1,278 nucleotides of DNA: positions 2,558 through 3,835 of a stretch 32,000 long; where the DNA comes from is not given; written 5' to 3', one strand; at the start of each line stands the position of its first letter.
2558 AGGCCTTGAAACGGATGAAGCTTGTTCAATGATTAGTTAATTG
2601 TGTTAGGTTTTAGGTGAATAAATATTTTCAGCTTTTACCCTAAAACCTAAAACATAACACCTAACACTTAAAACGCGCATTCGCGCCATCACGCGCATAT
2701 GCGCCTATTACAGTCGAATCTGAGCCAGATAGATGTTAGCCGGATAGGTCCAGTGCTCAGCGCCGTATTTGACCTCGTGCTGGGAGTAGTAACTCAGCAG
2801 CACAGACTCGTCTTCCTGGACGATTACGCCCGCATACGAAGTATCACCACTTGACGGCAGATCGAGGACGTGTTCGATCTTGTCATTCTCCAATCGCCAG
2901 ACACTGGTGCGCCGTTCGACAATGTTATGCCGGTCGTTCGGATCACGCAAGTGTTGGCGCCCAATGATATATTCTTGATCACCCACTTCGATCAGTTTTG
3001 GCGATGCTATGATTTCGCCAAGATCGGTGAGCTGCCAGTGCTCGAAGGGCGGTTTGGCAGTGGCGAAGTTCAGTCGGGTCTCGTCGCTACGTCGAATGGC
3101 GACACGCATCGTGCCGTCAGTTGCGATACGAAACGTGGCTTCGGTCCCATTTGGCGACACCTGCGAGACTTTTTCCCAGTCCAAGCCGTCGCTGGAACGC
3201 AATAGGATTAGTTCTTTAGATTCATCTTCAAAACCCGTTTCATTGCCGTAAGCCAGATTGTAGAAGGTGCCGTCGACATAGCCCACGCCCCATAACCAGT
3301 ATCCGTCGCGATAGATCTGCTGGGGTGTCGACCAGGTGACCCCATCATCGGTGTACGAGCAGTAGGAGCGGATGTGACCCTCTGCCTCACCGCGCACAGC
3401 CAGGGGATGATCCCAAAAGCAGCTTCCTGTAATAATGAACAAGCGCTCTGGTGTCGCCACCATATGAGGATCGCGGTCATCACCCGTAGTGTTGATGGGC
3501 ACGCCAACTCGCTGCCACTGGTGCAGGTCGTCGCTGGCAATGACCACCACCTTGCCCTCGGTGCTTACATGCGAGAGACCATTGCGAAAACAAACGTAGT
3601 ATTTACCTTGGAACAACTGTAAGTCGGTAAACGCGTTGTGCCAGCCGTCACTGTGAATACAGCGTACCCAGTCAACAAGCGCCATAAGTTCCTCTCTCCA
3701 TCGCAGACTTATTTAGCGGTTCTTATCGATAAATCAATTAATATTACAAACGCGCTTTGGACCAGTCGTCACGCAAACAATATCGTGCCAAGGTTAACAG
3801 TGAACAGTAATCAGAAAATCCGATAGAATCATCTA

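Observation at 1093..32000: Intergenic DNA is built from a small shared vocabulary of repeat modules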

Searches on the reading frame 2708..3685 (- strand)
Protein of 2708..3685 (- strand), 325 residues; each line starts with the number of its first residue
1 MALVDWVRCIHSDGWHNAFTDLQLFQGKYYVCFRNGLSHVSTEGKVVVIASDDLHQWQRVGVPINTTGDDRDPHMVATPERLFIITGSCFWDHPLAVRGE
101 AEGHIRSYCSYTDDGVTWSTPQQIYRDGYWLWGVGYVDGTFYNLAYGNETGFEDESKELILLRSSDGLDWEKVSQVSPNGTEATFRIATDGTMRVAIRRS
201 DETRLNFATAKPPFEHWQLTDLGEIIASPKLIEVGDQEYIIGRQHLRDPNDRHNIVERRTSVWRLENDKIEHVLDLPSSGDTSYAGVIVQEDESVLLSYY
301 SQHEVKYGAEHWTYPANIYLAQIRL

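Call 8: search_protein_families(library=pfam, proteins=[window:2708-3685:-])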
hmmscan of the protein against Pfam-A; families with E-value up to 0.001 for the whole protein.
window:2708-3685:- (325 aa): 0 families

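Call 73: search_protein_families(library=ncbifam, proteins=[window:2708-3685:-], max_evalue=0.01)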
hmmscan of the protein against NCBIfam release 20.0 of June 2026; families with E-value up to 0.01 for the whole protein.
window:2708-3685:- (325 aa): 0 families
